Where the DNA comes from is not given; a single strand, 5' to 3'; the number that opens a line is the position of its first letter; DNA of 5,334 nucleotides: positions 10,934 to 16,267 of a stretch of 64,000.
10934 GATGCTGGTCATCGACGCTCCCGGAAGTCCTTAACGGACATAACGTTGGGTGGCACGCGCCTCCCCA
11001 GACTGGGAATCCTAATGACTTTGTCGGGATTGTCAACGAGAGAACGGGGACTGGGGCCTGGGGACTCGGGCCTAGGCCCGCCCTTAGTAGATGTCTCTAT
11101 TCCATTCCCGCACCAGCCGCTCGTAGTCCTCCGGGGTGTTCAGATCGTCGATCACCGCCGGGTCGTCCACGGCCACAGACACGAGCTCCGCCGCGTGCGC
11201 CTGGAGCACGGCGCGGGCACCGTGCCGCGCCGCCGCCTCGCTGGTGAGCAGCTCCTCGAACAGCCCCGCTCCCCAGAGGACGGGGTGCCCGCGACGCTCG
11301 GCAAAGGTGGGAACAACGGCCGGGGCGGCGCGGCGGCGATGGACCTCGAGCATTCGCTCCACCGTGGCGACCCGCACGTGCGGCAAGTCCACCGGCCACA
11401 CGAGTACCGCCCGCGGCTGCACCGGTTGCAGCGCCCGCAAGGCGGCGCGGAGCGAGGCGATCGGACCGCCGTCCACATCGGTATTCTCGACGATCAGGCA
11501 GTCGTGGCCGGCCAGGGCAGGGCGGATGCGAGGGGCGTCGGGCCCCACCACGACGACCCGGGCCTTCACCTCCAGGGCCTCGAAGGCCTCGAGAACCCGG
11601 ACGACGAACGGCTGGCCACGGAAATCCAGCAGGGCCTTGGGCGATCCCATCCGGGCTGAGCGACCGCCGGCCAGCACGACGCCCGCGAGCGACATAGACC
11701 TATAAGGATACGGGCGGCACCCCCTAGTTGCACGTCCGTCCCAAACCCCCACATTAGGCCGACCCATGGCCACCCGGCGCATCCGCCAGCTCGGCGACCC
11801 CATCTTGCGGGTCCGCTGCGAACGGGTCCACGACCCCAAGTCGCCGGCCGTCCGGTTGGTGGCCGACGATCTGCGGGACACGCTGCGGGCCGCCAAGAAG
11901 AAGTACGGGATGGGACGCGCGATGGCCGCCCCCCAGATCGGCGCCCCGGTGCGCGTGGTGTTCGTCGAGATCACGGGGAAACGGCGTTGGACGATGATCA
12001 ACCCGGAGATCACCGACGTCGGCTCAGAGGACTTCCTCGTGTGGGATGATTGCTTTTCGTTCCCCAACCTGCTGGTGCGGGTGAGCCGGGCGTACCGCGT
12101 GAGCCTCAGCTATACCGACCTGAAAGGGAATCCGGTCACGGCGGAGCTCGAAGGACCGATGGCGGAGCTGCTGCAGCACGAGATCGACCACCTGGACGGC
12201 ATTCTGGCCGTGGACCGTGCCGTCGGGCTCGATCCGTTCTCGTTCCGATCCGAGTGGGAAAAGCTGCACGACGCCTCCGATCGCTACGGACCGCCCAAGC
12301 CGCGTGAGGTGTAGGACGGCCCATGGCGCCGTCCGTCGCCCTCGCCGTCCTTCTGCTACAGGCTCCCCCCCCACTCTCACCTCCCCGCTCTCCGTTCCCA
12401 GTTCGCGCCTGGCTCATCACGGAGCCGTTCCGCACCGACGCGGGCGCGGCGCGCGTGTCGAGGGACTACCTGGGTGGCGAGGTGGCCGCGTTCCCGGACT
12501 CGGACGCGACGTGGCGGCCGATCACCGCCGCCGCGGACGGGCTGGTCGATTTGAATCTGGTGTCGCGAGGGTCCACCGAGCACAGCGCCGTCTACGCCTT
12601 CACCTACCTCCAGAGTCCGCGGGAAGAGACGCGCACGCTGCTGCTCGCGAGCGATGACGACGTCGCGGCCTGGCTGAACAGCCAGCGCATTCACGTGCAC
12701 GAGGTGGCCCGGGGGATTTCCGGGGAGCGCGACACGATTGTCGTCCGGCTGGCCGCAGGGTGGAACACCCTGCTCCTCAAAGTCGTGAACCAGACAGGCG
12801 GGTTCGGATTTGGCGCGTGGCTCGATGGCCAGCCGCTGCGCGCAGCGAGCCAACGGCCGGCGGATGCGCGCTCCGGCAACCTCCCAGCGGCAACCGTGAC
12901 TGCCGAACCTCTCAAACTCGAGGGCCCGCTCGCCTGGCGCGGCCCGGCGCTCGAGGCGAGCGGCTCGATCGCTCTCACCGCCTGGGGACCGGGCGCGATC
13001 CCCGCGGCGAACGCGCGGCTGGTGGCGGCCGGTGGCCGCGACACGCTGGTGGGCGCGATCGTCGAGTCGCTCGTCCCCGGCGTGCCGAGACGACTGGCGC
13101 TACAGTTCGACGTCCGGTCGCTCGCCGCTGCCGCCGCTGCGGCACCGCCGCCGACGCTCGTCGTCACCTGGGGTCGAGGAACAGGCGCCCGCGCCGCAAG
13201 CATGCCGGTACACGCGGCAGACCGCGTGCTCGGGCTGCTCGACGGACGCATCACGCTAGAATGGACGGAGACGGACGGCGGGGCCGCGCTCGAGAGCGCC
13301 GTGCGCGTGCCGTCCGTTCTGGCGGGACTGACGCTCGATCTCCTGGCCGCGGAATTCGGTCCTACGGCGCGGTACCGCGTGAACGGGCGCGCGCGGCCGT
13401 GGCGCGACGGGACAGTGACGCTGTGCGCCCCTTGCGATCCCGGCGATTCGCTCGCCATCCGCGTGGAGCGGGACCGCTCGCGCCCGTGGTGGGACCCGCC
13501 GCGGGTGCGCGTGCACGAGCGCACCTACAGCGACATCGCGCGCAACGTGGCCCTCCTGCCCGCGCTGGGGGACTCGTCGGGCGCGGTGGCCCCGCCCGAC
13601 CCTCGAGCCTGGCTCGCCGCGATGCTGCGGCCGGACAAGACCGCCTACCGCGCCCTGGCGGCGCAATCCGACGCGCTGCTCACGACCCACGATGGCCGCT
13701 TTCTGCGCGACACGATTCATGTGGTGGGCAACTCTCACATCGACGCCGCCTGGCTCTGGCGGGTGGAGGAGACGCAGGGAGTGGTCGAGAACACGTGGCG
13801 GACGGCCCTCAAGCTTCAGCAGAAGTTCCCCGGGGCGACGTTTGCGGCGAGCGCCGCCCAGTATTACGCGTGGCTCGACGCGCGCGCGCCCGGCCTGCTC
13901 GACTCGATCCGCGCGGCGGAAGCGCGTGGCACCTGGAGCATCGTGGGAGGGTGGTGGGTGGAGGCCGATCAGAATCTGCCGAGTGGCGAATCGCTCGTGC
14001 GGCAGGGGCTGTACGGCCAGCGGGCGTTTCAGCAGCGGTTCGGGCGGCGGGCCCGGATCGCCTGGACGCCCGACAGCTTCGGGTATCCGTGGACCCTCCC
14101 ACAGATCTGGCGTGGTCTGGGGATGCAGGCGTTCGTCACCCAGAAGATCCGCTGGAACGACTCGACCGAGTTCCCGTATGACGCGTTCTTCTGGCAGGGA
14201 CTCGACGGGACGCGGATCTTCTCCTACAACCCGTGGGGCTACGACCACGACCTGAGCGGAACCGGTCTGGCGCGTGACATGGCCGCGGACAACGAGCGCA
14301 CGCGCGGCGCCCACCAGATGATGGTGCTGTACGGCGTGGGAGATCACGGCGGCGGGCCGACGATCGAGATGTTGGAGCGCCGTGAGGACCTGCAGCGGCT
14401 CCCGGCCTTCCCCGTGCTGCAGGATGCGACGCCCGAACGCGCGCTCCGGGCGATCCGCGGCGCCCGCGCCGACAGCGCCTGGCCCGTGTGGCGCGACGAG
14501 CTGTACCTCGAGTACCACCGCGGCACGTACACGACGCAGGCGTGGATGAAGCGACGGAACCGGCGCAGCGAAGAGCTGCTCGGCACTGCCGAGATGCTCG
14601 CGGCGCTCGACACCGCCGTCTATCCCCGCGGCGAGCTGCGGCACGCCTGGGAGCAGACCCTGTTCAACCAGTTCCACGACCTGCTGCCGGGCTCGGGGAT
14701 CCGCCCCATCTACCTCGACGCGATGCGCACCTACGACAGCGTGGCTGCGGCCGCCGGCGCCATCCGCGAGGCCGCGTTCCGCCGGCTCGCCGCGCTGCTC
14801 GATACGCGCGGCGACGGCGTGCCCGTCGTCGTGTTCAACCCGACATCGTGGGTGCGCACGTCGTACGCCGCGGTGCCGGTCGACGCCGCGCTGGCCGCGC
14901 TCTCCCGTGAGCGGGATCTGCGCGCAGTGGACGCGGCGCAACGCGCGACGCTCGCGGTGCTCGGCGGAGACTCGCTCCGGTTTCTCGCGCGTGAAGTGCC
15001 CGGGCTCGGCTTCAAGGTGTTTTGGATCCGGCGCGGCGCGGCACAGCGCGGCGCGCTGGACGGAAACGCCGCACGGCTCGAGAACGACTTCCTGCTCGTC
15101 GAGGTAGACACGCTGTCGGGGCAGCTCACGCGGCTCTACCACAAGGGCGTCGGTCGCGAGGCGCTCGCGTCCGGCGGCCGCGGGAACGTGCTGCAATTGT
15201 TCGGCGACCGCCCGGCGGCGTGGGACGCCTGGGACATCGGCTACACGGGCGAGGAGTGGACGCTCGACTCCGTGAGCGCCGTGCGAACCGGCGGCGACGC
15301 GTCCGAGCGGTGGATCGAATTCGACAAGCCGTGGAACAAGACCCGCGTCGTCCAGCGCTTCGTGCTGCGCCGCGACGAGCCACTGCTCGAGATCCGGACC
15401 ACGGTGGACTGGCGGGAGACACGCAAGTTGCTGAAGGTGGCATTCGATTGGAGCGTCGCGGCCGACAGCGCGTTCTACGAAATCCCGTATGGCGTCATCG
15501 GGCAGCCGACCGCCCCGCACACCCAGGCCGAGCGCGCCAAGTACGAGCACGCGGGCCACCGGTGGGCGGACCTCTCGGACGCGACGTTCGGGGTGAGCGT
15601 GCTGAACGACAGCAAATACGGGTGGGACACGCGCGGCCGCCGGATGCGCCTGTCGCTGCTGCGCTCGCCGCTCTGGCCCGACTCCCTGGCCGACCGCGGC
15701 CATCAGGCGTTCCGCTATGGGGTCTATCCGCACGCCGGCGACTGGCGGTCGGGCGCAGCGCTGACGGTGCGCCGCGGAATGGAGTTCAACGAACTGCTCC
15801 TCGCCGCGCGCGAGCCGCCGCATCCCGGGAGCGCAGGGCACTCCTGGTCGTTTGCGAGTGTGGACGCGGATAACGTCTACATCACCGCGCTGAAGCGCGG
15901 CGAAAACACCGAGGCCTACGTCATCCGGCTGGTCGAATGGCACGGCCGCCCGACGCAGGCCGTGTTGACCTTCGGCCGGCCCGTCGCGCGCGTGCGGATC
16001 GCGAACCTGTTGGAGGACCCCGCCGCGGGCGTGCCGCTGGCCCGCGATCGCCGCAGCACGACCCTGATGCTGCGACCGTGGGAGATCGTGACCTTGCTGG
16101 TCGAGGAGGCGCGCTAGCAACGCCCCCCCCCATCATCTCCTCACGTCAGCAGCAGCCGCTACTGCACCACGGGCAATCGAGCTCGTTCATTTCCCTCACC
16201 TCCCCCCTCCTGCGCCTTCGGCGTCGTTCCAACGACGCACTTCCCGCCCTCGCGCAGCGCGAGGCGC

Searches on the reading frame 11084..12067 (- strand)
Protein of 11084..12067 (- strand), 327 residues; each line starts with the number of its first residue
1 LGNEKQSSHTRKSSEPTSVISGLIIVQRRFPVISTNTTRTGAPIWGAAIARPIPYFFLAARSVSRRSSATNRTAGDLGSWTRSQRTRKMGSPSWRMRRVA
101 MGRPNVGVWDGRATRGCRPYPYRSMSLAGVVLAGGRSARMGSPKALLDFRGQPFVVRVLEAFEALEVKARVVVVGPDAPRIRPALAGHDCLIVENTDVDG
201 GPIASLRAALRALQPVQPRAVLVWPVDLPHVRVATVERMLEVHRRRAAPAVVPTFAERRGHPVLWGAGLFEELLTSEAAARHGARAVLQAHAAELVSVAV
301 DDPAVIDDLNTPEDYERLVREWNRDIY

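Call 12: search_protein_families(library=pfam, proteins=[window:11084-12067:-])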
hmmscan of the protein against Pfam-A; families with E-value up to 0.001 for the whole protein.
window:11084-12067:- (327 aa): 2 families
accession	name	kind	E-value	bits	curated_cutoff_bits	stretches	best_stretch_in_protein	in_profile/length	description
PF12804.13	NTP_transf_3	-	3.4e-41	141.5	27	1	129-291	1-157/160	MobA-like NTP transferase domain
PF01128.25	IspD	-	5.3e-06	26.8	27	1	130-249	4-125/221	2-C-methyl-D-erythritol 4-phosphate cytidylyltransferase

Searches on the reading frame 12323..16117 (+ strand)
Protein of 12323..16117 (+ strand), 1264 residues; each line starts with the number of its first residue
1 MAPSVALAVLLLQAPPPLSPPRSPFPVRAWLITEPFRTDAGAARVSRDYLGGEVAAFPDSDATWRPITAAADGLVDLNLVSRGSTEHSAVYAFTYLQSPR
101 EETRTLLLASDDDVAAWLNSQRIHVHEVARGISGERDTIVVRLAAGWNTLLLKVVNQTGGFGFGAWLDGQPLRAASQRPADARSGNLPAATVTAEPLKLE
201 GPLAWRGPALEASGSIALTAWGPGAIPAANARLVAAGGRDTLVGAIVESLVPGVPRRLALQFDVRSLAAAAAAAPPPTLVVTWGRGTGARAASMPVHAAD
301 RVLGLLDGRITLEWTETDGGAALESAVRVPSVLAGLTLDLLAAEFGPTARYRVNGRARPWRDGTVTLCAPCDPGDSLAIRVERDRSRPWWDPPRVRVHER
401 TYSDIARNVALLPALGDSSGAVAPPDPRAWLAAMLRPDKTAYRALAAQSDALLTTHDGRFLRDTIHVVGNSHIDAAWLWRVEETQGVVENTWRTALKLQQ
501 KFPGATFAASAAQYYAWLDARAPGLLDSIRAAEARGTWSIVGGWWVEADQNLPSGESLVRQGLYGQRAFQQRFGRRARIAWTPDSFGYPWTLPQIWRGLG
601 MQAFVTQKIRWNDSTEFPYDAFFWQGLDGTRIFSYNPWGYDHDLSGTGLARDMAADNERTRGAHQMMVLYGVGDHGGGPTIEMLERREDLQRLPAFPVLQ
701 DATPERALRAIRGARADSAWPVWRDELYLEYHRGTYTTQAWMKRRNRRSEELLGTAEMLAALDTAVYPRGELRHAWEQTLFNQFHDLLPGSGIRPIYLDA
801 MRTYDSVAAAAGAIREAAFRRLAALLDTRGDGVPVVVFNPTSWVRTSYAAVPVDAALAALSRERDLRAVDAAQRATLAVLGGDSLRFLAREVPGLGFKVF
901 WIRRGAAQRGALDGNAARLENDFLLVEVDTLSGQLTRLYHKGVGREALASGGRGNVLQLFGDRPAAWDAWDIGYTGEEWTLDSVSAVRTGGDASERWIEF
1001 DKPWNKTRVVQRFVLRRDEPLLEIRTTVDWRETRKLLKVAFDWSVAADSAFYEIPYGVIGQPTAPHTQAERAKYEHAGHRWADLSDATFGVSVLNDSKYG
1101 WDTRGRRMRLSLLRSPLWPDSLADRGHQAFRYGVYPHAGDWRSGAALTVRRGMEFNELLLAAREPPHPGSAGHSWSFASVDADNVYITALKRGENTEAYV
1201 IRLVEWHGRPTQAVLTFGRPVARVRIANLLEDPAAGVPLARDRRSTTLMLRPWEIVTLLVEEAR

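Call 12: search_protein_families(library=pfam, proteins=[window:12323-16117:+])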
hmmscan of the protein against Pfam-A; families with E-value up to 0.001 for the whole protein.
window:12323-16117:+ (1264 aa): 4 families
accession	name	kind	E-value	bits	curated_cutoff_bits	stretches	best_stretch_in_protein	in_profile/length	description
PF01074.27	Glyco_hydro_38N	-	2.1e-70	237.7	25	1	464-723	1-269/270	Glycosyl hydrolases family 38 N-terminal domain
PF07748.19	Glyco_hydro_38C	-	1.2e-49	169.8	25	1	919-1121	1-205/206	Glycosyl hydrolases family 38 C-terminal domain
PF09261.16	Alpha-mann_mid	-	2.5e-23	82.4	31.1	1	730-822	1-96/96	Alpha mannosidase middle domain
PF17677.7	Glyco_hydro38C2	-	1.8e-13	50.8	22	1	1184-1258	1-72/72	Glycosyl hydrolases family 38 C-terminal beta sandwich domain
